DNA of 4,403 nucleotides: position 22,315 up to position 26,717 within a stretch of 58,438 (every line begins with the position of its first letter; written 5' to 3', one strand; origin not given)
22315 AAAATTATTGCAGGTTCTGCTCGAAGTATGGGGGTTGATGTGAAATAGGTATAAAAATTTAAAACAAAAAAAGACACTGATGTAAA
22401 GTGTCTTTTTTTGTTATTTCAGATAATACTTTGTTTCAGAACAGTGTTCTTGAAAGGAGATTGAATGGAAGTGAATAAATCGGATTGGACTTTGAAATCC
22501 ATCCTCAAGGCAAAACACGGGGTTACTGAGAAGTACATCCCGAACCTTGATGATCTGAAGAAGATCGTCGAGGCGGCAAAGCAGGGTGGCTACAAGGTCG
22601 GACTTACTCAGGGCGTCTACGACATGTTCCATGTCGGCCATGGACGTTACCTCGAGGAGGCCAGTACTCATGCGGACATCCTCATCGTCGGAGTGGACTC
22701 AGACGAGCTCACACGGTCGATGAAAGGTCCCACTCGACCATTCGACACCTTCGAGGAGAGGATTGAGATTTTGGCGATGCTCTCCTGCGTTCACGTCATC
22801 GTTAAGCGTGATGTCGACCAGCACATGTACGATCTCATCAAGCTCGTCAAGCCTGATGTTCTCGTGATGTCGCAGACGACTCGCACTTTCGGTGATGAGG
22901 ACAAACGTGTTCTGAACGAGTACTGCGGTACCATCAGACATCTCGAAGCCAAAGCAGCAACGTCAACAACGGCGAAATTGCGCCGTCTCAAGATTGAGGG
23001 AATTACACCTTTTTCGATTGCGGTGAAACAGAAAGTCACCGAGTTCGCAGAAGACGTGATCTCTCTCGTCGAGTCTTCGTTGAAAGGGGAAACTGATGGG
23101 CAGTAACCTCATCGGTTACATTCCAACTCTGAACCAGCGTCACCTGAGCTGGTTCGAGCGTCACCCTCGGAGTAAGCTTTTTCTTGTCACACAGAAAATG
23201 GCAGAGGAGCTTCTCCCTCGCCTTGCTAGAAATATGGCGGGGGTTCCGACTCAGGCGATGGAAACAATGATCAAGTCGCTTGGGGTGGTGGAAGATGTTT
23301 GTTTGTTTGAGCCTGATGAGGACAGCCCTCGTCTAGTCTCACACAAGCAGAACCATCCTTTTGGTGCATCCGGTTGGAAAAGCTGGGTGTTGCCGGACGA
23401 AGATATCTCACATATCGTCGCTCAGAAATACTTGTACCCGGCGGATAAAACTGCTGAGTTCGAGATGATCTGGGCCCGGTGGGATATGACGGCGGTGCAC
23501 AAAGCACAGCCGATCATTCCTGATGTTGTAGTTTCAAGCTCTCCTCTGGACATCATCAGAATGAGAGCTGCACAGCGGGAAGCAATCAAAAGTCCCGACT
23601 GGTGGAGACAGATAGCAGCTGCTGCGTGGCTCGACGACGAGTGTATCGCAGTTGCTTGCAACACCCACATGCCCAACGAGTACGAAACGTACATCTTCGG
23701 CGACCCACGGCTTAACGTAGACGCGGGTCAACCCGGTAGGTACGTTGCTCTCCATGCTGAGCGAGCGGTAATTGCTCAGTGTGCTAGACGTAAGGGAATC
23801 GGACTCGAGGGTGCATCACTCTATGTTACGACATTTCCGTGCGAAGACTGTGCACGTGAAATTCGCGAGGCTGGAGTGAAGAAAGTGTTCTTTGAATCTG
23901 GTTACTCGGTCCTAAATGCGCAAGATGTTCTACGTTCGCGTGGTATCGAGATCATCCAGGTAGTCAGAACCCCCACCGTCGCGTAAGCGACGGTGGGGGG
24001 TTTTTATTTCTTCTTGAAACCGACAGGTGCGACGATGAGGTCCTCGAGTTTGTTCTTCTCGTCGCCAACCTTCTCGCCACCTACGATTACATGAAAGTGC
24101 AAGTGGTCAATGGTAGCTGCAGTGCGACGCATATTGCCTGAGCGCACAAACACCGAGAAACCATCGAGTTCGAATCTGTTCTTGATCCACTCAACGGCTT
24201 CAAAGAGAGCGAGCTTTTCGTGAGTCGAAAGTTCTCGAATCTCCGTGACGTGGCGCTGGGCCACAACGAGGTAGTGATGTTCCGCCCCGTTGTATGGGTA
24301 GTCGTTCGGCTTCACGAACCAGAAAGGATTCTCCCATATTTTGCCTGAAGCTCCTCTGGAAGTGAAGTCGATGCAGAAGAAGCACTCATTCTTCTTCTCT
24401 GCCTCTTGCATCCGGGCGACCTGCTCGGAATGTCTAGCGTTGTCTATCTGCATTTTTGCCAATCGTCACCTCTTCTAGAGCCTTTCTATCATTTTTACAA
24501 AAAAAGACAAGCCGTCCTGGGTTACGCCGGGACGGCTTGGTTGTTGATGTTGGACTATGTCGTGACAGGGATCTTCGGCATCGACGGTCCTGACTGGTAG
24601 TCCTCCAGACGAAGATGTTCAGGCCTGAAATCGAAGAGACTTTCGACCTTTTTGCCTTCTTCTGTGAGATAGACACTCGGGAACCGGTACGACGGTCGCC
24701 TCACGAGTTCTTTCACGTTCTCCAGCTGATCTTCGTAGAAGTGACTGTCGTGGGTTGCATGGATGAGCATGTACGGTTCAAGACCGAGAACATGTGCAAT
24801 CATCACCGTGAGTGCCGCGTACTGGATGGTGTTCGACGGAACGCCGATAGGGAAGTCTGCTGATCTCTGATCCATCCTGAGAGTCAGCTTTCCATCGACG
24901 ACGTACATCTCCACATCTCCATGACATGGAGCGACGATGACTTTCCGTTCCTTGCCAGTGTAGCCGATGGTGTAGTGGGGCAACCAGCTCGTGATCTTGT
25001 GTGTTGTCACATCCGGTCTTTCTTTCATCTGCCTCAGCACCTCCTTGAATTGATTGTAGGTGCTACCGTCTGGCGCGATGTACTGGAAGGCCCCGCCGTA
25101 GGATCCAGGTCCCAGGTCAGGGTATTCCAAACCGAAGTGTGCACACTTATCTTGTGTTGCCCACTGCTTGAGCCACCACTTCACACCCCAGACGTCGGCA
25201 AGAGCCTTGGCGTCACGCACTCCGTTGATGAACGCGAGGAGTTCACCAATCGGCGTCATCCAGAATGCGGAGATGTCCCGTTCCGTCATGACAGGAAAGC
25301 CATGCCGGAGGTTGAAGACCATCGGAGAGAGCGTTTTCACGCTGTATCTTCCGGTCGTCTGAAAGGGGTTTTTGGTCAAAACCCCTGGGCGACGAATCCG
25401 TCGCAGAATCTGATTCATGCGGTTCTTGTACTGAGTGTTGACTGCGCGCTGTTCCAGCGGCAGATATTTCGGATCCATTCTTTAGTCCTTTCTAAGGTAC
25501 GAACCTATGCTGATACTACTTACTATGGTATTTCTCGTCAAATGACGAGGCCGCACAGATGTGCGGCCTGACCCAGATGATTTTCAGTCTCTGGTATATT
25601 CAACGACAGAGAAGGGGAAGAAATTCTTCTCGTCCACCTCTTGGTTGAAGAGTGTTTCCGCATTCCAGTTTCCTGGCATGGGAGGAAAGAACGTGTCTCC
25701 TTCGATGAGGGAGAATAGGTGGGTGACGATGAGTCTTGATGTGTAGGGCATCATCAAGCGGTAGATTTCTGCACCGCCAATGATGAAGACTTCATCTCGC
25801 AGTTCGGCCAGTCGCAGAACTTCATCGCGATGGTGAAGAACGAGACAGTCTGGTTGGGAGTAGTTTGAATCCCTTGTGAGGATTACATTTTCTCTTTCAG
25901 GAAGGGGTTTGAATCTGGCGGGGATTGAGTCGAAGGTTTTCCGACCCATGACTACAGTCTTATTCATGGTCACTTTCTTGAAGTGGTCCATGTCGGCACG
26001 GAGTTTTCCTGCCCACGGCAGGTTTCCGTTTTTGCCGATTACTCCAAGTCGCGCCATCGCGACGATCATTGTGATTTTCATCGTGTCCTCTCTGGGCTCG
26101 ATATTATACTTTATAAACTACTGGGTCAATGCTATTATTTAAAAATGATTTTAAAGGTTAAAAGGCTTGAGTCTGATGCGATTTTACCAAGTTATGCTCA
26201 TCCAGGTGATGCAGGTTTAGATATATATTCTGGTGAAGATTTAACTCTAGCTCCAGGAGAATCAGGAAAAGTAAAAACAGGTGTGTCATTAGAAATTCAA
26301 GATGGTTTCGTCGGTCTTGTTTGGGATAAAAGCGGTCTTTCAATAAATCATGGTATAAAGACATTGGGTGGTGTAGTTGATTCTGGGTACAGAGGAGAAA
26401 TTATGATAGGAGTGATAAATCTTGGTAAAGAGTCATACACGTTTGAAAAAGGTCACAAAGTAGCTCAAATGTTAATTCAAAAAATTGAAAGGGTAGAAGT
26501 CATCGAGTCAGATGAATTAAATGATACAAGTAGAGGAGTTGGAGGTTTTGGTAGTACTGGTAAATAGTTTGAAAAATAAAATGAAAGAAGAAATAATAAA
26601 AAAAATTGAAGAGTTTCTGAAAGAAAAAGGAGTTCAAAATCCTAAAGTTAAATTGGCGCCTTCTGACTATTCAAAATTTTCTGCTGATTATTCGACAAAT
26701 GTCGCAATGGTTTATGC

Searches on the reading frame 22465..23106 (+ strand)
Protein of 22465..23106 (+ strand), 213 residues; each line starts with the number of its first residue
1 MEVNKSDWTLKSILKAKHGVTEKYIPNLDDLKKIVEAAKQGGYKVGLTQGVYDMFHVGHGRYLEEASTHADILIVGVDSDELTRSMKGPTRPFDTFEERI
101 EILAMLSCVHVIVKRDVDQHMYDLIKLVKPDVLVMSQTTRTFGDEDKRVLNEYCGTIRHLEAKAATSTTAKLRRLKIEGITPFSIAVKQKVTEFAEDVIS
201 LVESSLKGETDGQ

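Call 58: search_protein_families(library=pfam, proteins=[window:22465-23106:+], max_evalue=0.001)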
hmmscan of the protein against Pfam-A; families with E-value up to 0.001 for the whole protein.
window:22465-23106:+ (213 aa): 1 family
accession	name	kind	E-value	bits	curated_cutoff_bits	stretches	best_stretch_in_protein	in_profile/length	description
PF01467.32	CTP_transf_like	-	4e-13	50.2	21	1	48-147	2-98/133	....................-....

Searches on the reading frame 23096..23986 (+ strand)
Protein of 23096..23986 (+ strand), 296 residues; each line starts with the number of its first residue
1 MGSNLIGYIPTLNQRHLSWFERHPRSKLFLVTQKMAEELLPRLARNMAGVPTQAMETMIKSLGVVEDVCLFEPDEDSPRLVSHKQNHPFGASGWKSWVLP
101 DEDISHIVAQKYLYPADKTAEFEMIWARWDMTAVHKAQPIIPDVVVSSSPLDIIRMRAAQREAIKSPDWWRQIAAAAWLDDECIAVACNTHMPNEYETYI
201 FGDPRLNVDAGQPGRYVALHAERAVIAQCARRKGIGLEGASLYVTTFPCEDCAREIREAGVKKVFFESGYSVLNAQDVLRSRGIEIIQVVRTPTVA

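Call 58: search_protein_families(library=pfam, proteins=[window:23096-23986:+], max_evalue=0.001)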
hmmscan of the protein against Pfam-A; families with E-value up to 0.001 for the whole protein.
window:23096-23986:+ (296 aa): 3 families
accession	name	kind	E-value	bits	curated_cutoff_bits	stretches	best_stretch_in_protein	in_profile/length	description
PF00383.29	dCMP_cyt_deam_1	-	4.1e-14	52.7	25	1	156-266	8-100/102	Cytidine and deoxycytidylate deaminase zinc-binding region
PF14437.12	MafB19-deam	-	1.8e-08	34.8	27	1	173-270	25-103/142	MafB19-like deaminase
PF14439.12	Bd3614-deam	-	0.00077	19.9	38.5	0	217-280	33-103/113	Bd3614-like deaminase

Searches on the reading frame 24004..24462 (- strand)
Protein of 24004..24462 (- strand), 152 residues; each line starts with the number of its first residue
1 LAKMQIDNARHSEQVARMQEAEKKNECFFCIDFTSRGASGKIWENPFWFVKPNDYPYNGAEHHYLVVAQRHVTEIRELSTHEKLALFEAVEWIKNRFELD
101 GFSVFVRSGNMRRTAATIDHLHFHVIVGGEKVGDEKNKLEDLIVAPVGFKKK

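Call 58: search_protein_families(library=pfam, proteins=[window:24004-24462:-], max_evalue=0.001)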
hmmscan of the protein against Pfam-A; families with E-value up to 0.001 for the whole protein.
window:24004-24462:- (152 aa): 2 families
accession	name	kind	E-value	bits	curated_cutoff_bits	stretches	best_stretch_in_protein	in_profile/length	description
PF11969.13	DcpS_C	-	1.3e-07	32.5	24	1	27-127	2-101/114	Scavenger mRNA decapping enzyme C-term binding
PF01230.28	HIT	-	9e-07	29.9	21.5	1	60-128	25-95/98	HIT domain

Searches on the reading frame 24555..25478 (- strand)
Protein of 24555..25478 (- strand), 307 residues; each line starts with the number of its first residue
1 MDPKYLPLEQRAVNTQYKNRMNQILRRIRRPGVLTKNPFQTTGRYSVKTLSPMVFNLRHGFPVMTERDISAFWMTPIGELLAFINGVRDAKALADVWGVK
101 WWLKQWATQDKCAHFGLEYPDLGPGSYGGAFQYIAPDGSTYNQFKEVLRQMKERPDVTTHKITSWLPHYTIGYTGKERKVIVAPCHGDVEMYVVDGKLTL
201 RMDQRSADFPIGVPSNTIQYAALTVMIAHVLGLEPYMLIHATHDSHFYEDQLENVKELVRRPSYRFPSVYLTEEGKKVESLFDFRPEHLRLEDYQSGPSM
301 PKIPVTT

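Call 58: search_protein_families(library=pfam, proteins=[window:24555-25478:-], max_evalue=0.001)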
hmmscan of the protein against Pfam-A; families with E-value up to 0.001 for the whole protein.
window:24555-25478:- (307 aa): 1 family
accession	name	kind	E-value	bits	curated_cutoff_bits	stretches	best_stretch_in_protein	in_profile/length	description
PF00303.24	Thymidylat_synt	-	1.1e-48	166.1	24.3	1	23-300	5-260/266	Thymidylate synthase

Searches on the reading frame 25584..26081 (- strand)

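Call 58: search_protein_families(library=pfam, proteins=[window:25584-26081:-], max_evalue=0.001)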
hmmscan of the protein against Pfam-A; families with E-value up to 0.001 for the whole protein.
window:25584-26081:- (165 aa): 1 family
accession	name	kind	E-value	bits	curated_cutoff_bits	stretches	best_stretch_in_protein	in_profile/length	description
PF00186.24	DHFR_1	-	4.8e-50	169.8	25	1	2-164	1-159/159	Dihydrofolate reductase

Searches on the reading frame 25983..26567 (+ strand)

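Call 58: search_protein_families(library=pfam, proteins=[window:25983-26567:+], max_evalue=0.001)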
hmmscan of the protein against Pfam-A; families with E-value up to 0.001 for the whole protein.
window:25983-26567:+ (194 aa): 2 families
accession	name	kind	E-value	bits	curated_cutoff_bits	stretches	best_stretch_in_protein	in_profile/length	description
PF00692.24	dUTPase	-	4.6e-30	104.5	22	1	66-193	3-129/129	dUTPase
PF22769.1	DCD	-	2.1e-05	25.1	27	1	83-167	67-152/153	dCTP deaminase-like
